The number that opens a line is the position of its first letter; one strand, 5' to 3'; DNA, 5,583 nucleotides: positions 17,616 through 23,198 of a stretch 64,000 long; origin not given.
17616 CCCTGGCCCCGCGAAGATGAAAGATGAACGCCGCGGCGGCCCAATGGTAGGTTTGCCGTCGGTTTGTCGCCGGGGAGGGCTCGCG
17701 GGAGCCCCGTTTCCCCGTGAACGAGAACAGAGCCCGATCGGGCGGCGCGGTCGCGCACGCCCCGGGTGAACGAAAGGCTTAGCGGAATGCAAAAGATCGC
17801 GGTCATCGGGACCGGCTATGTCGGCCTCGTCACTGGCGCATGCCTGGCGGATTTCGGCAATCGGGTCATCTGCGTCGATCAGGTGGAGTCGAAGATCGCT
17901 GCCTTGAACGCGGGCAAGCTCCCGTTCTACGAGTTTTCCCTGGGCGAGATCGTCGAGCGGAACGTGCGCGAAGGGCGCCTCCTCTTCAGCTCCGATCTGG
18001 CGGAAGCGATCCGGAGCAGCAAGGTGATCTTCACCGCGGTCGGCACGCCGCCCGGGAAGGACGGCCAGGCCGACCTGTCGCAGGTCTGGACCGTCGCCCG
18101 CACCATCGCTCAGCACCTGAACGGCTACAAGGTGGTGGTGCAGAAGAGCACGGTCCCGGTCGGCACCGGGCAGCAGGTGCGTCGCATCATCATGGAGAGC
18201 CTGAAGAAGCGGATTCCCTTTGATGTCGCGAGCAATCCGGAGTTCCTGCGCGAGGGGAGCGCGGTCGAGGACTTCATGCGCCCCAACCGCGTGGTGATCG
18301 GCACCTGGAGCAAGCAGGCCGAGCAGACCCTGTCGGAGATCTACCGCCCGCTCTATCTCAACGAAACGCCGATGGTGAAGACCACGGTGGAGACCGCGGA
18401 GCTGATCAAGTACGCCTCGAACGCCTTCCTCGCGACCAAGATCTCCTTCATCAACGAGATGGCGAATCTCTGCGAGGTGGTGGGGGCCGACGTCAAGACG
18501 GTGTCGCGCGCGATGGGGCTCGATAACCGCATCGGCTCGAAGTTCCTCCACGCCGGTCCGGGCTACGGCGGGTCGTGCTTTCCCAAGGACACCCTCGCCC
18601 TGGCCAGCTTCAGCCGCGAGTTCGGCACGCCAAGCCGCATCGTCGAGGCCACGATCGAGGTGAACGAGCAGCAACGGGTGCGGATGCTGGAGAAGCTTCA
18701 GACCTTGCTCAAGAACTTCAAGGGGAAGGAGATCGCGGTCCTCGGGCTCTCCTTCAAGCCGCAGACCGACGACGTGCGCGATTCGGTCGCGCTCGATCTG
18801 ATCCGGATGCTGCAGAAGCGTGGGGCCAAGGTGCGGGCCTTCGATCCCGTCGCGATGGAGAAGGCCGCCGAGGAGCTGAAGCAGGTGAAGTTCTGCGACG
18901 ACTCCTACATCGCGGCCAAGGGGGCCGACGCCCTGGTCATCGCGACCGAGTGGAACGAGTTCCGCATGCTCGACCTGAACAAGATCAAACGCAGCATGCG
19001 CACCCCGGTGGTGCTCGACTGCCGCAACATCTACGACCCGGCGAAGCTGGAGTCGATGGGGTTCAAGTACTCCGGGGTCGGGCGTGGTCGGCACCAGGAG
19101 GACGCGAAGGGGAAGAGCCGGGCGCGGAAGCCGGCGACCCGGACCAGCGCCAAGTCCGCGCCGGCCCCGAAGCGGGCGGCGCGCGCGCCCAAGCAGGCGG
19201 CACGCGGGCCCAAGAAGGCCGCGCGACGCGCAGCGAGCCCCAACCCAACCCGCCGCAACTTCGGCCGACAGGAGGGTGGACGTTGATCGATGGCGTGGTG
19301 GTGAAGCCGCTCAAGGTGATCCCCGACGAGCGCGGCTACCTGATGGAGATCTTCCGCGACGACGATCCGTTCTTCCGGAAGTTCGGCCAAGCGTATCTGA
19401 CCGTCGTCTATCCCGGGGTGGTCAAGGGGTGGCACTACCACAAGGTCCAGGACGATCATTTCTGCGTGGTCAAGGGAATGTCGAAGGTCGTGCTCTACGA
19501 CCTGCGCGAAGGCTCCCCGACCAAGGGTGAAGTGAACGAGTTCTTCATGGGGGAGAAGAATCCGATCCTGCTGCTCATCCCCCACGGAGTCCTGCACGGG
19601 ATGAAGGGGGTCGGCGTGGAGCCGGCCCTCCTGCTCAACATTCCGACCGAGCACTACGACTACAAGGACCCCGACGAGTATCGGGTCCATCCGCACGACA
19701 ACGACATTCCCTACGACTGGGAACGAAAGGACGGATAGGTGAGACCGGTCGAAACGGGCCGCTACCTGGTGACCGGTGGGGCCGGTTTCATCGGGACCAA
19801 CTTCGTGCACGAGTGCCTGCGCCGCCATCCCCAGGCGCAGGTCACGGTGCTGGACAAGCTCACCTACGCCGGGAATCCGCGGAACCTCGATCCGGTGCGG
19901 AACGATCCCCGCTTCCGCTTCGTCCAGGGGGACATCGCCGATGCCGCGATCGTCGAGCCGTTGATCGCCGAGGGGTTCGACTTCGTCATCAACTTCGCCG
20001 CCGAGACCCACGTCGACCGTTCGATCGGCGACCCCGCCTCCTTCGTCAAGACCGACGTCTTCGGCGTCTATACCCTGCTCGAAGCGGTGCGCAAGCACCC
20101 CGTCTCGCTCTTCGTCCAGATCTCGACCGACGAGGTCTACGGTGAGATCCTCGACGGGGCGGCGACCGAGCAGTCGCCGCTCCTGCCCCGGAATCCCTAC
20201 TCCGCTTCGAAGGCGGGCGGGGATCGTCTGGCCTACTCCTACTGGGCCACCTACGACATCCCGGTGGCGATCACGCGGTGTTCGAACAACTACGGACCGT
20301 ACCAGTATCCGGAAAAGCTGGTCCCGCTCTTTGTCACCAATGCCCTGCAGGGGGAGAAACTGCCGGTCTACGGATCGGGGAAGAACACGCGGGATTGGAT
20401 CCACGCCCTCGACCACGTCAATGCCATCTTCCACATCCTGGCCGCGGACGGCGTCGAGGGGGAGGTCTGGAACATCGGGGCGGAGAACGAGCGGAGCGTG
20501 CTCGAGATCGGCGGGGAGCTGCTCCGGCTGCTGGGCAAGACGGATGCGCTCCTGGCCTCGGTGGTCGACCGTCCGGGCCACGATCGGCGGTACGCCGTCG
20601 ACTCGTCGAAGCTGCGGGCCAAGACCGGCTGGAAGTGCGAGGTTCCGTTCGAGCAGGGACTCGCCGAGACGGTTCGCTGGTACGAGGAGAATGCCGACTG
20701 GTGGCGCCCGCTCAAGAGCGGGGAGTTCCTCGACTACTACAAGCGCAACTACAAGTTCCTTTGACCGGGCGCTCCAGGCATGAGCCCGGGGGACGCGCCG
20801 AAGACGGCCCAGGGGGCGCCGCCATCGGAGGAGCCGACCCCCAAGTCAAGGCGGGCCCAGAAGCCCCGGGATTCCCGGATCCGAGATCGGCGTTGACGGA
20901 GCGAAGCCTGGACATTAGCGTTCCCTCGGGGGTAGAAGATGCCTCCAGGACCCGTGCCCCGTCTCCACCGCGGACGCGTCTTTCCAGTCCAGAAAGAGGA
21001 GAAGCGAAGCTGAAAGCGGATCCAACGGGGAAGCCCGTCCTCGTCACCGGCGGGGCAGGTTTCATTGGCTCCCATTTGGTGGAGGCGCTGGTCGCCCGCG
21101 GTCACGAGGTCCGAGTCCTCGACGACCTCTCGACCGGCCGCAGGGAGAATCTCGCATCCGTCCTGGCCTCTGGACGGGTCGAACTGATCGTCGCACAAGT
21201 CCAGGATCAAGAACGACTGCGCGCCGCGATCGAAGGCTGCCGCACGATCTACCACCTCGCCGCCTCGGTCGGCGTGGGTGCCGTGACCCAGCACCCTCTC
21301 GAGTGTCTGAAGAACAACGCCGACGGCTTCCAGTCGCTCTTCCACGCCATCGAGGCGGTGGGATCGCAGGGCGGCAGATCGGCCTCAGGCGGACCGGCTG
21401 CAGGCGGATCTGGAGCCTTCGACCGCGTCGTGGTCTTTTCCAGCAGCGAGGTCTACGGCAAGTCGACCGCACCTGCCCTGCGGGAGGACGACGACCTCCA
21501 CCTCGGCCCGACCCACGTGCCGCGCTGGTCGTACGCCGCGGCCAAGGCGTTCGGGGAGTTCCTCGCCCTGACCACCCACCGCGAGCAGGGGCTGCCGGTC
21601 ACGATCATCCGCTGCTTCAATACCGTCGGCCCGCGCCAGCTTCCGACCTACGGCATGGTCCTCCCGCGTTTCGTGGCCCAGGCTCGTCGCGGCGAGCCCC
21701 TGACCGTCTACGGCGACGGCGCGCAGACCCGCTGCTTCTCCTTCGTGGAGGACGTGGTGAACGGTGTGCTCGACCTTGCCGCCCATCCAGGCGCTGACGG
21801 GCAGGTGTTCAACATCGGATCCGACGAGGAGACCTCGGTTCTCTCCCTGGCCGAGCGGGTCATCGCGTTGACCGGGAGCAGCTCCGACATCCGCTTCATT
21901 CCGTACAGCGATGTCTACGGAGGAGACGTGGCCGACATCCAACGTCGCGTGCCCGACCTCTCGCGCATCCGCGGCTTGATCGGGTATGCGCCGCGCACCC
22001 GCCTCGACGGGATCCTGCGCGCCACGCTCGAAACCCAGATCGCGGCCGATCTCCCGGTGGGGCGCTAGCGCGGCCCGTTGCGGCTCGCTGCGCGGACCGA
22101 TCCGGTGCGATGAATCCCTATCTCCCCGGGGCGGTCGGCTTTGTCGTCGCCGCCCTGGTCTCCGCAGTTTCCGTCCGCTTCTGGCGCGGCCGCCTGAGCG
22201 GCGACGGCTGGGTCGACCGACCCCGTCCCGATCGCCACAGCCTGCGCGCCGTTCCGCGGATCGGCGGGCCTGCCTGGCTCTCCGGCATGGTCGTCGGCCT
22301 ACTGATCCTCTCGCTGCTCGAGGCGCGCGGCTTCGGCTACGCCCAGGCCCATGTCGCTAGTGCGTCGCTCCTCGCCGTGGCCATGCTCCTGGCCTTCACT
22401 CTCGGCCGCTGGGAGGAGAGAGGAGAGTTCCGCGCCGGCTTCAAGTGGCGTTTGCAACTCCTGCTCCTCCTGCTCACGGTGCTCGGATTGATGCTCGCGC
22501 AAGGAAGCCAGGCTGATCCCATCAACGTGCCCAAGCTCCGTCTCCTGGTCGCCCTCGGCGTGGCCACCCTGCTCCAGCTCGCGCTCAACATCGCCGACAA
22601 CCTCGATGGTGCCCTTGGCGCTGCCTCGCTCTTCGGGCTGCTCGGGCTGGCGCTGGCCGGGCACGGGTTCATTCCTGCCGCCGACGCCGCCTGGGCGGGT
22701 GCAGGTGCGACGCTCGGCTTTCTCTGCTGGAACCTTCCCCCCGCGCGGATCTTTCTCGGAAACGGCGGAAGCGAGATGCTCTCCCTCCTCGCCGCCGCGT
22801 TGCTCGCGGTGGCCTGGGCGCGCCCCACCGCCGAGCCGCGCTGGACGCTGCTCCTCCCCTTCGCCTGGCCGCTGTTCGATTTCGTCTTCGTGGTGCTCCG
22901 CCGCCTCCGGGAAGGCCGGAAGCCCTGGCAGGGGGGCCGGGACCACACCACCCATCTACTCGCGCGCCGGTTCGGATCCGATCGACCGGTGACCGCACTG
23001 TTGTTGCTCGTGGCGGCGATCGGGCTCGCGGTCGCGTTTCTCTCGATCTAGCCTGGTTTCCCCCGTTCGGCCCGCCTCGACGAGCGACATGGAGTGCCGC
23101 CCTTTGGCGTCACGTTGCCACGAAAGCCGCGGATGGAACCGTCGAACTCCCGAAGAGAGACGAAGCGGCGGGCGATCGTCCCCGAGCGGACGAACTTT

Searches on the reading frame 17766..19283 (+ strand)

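Call 65: search_protein_families(library=pfam, proteins=[window:17766-19283:+], max_evalue=0.001)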
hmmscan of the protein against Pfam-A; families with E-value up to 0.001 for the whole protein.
window:17766-19283:+ (506 aa): 4 families
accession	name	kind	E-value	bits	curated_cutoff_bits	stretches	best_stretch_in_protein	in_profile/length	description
PF03721.20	UDPG_MGDP_dh_N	-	6.3e-63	212.2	27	1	9-192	1-187/187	UDP-glucose/GDP-mannose dehydrogenase family, NAD binding domain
PF00984.24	UDPG_MGDP_dh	-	1e-38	131.7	25.4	1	209-301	1-93/94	UDP-glucose/GDP-mannose dehydrogenase family, central domain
PF03720.21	UDPG_MGDP_dh_C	-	2.4e-35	121.5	30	1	324-425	1-103/103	UDP-glucose/GDP-mannose dehydrogenase family, UDP binding domain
PF03807.23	F420_oxidored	-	9.9e-05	23.3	21.6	0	344-420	13-92/94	NADP oxidoreductase coenzyme F420-dependent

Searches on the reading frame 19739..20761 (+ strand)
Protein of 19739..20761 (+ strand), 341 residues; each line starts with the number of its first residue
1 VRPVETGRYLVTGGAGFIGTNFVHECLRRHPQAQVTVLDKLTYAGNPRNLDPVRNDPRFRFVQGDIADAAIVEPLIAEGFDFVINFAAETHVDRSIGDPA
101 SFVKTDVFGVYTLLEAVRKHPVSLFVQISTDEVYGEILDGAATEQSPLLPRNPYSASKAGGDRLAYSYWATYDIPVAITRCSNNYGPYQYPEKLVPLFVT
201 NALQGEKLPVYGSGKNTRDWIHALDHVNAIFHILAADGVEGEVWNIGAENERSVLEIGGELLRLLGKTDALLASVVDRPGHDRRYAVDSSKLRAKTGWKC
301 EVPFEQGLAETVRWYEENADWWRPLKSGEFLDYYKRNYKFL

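Call 65: search_protein_families(library=pfam, proteins=[window:19739-20761:+], max_evalue=0.001)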
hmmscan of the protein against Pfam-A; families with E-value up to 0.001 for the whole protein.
window:19739-20761:+ (341 aa): 8 families
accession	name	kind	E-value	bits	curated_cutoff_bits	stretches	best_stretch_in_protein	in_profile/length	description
PF16363.11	GDP_Man_Dehyd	-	3.1e-75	254.1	27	1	10-311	1-332/332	GDP-mannose 4,6 dehydratase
PF01370.27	Epimerase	-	1e-62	212.1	20.9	1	10-247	2-240/240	NAD dependent epimerase/dehydratase family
PF01073.25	3Beta_HSD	-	2.3e-17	63.4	22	1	10-239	1-232/280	3-beta hydroxysteroid dehydrogenase/isomerase family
PF02719.21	Polysacc_synt_2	-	8.6e-13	48.5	20.2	1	10-132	2-130/293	Polysaccharide biosynthesis protein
PF04321.23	RmlD_sub_bind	-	1.2e-12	48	27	1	9-211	3-176/287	RmlD substrate binding domain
PF07993.18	NAD_binding_4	-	7.4e-10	38.8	20.1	1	11-183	1-206/258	Male sterility protein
PF13460.12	NAD_binding_10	-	3.2e-06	27.6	27.2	1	13-138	1-106/184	NAD(P)H-binding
PF03435.24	Sacchrp_dh_NADP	-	1e-05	26.3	25.1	1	14-90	5-79/129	Saccharopine dehydrogenase NADP binding domain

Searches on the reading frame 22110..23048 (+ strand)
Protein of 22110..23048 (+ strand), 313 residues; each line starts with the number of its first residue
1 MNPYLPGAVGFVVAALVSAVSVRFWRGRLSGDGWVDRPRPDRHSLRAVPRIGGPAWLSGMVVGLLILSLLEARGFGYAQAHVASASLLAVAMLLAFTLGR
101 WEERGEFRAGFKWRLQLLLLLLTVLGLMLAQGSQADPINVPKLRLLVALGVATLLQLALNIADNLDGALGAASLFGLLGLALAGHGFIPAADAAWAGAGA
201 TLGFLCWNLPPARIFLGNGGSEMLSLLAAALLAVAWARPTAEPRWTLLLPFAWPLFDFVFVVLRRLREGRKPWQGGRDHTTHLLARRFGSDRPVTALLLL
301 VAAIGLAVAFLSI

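Call 65: search_protein_families(library=pfam, proteins=[window:22110-23048:+], max_evalue=0.001)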
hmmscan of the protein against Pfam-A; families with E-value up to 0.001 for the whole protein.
window:22110-23048:+ (313 aa): 1 family
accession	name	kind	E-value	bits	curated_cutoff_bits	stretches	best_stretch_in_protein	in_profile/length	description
PF00953.26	Glycos_transf_4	-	2.5e-14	54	27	1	88-232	4-156/160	Glycosyl transferase family 4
